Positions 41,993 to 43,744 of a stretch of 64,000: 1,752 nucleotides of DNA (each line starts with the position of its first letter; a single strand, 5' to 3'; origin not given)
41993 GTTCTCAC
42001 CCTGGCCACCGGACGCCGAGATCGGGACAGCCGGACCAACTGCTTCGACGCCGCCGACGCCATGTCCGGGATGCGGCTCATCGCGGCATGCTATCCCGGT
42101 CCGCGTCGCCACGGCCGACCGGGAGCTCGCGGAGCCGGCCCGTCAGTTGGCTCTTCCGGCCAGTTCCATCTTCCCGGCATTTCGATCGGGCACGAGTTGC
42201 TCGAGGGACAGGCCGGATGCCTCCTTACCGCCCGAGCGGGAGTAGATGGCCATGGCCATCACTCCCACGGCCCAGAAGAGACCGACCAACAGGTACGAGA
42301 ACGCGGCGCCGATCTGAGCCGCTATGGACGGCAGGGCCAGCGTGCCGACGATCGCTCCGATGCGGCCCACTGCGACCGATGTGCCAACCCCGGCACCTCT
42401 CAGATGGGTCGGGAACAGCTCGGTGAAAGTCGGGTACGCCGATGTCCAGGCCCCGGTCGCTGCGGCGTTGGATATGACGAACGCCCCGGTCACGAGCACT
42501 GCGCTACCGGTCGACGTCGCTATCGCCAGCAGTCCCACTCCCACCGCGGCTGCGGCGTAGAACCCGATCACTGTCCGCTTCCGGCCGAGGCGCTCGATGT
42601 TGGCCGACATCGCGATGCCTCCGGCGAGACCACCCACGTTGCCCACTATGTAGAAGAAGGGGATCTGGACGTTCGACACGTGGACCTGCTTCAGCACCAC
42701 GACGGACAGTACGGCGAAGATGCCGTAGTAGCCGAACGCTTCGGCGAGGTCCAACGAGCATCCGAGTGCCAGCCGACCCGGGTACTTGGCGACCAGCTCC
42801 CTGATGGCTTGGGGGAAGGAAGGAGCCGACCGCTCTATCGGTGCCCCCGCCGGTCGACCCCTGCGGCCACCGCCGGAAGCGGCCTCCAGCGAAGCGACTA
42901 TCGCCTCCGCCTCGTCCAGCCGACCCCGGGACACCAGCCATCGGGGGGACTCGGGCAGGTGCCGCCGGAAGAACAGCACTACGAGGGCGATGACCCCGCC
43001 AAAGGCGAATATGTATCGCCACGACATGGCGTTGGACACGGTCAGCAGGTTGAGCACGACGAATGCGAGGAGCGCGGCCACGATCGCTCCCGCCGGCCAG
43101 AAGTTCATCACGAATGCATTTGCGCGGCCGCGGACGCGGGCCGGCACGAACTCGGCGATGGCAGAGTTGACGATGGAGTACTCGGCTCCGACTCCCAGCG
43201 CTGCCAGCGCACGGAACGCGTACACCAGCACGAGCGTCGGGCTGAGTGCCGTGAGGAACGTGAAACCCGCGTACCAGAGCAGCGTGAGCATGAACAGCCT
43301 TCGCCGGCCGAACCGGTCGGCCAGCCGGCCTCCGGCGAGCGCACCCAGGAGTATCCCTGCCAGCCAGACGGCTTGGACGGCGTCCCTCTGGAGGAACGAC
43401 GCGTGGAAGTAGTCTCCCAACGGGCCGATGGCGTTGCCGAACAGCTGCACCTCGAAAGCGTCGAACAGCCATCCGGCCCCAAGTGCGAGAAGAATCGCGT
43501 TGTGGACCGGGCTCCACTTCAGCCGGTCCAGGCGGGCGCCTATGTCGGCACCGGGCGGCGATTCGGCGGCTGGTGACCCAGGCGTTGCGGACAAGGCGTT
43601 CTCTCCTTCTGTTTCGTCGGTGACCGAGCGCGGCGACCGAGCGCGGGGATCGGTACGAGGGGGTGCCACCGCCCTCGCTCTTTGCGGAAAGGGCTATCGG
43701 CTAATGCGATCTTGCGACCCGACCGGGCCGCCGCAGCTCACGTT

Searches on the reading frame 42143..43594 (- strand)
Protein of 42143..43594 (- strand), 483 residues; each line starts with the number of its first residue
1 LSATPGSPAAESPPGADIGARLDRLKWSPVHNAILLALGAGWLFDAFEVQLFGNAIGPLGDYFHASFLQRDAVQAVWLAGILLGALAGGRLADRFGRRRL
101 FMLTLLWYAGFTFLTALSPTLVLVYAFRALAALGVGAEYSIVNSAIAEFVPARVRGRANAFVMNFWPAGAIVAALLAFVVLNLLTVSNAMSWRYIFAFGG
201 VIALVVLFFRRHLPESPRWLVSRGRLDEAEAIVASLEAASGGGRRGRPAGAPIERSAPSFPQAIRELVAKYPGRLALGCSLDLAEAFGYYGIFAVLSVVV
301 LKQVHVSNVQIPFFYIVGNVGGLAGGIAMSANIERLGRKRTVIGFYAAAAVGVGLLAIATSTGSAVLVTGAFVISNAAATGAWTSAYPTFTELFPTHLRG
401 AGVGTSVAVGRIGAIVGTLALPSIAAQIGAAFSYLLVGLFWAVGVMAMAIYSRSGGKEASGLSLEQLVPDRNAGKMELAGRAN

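Call 14: search_protein_families(library=pfam, proteins=[window:42143-43594:-], max_evalue=0.001)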
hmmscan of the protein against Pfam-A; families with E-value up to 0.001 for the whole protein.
window:42143-43594:- (483 aa): 3 families
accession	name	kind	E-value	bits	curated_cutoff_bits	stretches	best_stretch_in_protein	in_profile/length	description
PF00083.30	Sugar_tr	-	1.7e-42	146.3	22.3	1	73-466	51-447/452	Sugar (and other) transporter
PF07690.21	MFS_1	-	2e-42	145.8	33.4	2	44-418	7-347/347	Major Facilitator Superfamily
PF13347.12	MFS_2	-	0.00085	18.4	27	1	282-389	233-338/427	MFS/sugar transport protein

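Call 80: search_protein_families(library=ncbifam, proteins=[window:42143-43594:-], max_evalue=0.0001)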
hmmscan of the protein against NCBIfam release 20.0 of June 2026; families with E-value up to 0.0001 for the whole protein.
window:42143-43594:- (483 aa): 32 families (the best 25 are shown)
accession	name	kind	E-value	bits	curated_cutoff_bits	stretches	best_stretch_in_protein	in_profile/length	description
TIGR00895.1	2A0115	subfamily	5e-47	160.7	418.55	1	32-419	16-392/398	aromatic acid/H+ symport family MFS transporter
TIGR00898.1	2A0119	subfamily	1.1e-42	146.5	550.75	1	69-444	127-485/506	cation transport protein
NF008586.0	PRK11551.1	equivalog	2.9e-34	118.7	410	2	43-236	25-213/406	3-(3-hydroxy-phenyl)propionate transporter MhpT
TIGR00879.1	SP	subfamily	3.9e-27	95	237.8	1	66-449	97-496/510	sugar porter family MFS transporter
TIGR00891.1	2A0112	subfamily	6.5e-26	91.3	552.9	1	40-429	19-388/405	sialate:H+ symport family MFS transporter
TIGR00883.1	2A0106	subfamily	1.7e-22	80.1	443.45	1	80-439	47-390/400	metabolite/H+ symporter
NF003024.0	PRK03893.1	subfamily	5.7e-20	71.6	604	1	40-223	28-205/497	sialate:H+ symport family MFS transporter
NF053517.1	HbztTptrPcaK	equivalog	1.8e-19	70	770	1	73-452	59-427/437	4-hydroxybenzoate transporter PcaK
NF007484.0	PRK10077.1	equivalog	8.6e-18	64.4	608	1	73-466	60-467/480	D-xylose transporter XylE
NF052357.1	GlucTporGlcPStph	equivalog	1.1e-16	60.7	750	1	48-225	22-193/445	glucose transporter GlcP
TIGR01299.1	synapt_SV2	subfamily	1.1e-16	59.9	637.3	1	38-236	172-377/742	synaptic vesicle protein SV2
NF008963.0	PRK12307.1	equivalog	8.2e-16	58.2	637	1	72-222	57-201/426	MFS transporter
TIGR00887.1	2A0109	equivalog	6.7e-15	55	610.3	1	34-225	18-236/502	phosphate:H+ symporter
TIGR00890.1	2A0111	subfamily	1.9e-13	50.1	374.85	1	54-213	24-176/377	oxalate/formate antiport family MFS transporter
TIGR00880.1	2_A_01_02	superfamily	1.4e-12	48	131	1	81-208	11-132/141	multidrug resistance protein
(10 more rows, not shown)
